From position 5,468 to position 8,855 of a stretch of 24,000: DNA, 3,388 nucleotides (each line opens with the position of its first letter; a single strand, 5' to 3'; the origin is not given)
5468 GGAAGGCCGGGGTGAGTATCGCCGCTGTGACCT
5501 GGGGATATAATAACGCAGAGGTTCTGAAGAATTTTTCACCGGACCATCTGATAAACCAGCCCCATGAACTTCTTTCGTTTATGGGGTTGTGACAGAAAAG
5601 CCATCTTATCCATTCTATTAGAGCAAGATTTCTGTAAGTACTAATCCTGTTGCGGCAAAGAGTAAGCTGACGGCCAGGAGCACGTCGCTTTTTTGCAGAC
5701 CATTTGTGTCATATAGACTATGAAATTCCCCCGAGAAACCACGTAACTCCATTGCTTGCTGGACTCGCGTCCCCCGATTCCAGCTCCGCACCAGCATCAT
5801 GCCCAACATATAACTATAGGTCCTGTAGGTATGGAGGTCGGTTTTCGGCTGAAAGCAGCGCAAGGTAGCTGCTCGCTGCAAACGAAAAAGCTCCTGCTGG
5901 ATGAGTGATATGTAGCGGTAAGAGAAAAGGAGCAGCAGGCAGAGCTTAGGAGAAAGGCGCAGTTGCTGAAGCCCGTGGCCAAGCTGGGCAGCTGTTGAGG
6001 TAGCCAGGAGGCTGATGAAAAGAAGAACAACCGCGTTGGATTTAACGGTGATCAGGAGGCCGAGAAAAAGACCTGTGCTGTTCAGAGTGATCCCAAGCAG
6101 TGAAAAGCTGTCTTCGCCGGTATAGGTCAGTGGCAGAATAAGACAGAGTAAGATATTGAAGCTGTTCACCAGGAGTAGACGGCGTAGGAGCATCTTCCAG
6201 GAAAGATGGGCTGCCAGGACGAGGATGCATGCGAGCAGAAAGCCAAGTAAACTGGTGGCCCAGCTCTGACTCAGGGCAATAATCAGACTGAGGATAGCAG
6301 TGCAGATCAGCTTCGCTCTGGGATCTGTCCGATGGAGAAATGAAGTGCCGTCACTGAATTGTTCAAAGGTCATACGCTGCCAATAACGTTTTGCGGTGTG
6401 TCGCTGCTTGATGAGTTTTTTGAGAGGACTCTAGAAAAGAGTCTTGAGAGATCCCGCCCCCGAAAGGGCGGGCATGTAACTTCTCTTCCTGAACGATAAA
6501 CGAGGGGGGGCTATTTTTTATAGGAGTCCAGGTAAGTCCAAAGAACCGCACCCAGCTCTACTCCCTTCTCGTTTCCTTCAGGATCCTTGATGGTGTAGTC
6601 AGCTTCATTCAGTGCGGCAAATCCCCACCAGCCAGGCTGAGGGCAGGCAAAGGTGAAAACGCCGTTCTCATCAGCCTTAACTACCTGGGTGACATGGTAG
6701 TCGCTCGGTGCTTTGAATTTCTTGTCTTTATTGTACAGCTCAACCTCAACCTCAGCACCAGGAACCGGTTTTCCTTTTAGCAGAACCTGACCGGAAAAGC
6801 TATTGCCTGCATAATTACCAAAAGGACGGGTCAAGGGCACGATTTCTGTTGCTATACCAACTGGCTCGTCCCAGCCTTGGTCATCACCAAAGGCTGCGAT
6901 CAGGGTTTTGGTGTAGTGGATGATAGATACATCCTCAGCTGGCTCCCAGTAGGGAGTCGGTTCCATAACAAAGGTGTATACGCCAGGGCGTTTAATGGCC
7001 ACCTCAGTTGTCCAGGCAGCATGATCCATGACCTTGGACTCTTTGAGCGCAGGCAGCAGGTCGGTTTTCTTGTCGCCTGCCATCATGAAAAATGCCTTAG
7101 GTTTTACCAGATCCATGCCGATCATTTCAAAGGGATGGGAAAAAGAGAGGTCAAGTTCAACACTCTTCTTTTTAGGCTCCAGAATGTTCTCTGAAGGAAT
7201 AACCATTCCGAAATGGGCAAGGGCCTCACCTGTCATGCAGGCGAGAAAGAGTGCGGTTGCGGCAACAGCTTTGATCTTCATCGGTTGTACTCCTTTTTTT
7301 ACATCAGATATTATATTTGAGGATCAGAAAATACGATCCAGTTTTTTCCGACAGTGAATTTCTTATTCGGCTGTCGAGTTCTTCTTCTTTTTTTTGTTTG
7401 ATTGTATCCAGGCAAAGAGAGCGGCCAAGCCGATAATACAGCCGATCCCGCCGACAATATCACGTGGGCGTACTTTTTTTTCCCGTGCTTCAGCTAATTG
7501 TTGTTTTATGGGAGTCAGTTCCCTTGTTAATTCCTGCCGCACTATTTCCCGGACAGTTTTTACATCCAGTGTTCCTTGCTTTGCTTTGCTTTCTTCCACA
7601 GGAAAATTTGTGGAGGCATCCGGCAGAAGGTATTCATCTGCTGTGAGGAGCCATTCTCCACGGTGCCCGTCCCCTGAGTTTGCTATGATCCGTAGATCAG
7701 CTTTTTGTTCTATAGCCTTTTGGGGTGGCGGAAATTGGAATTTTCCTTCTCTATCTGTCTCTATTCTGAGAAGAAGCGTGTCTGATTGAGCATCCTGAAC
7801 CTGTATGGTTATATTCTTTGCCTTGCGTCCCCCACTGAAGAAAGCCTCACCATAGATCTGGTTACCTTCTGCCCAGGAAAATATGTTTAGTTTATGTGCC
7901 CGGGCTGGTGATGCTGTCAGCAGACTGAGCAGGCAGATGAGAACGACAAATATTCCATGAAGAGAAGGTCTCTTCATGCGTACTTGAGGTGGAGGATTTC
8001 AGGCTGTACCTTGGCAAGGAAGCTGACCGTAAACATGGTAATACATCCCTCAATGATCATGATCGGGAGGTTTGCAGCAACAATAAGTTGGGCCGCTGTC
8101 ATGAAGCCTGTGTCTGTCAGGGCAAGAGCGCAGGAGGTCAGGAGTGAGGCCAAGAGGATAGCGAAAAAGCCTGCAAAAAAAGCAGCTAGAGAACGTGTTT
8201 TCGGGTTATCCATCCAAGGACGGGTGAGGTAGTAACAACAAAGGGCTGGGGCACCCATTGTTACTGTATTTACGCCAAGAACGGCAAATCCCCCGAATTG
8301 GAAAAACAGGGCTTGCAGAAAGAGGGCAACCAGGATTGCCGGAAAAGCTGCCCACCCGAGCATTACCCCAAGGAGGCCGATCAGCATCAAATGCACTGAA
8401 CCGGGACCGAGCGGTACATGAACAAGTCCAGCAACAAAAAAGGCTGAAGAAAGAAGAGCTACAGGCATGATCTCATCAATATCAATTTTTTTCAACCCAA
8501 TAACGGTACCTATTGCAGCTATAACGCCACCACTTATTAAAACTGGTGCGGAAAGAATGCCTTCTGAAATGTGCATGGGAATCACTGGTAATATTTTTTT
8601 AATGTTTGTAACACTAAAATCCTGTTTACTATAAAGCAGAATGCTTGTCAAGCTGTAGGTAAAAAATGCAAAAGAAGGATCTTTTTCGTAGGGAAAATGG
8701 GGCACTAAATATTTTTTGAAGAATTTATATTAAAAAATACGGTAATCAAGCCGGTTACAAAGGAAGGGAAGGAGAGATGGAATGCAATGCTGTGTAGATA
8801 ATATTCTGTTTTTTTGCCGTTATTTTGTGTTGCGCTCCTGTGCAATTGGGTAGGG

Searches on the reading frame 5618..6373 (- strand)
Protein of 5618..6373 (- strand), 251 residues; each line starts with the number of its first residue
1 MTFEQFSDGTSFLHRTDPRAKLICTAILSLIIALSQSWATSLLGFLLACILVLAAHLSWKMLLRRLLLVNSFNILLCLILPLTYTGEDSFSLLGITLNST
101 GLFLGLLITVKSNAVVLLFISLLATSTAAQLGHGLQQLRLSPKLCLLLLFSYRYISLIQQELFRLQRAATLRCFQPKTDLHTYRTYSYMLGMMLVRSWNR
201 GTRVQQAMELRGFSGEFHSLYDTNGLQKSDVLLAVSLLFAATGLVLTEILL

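Call 78: search_protein_families(library=pfam, proteins=[window:5618-6373:-], max_evalue=0.00001)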
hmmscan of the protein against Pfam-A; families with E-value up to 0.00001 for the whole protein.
window:5618-6373:- (251 aa): 1 family
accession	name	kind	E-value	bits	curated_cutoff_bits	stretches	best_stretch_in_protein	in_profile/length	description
PF02361.21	CbiQ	-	6.6e-34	117.9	25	1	10-215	2-210/216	Cobalt transport protein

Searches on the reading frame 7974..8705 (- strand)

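Call 78: search_protein_families(library=pfam, proteins=[window:7974-8705:-], max_evalue=0.00001)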
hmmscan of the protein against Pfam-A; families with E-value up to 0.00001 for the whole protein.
window:7974-8705:- (243 aa): 1 family
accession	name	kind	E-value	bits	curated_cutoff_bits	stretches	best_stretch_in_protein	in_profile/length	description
PF01891.21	CbiM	-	8.6e-55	186.2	23.1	1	45-237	1-205/205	Cobalt uptake substrate-specific transmembrane region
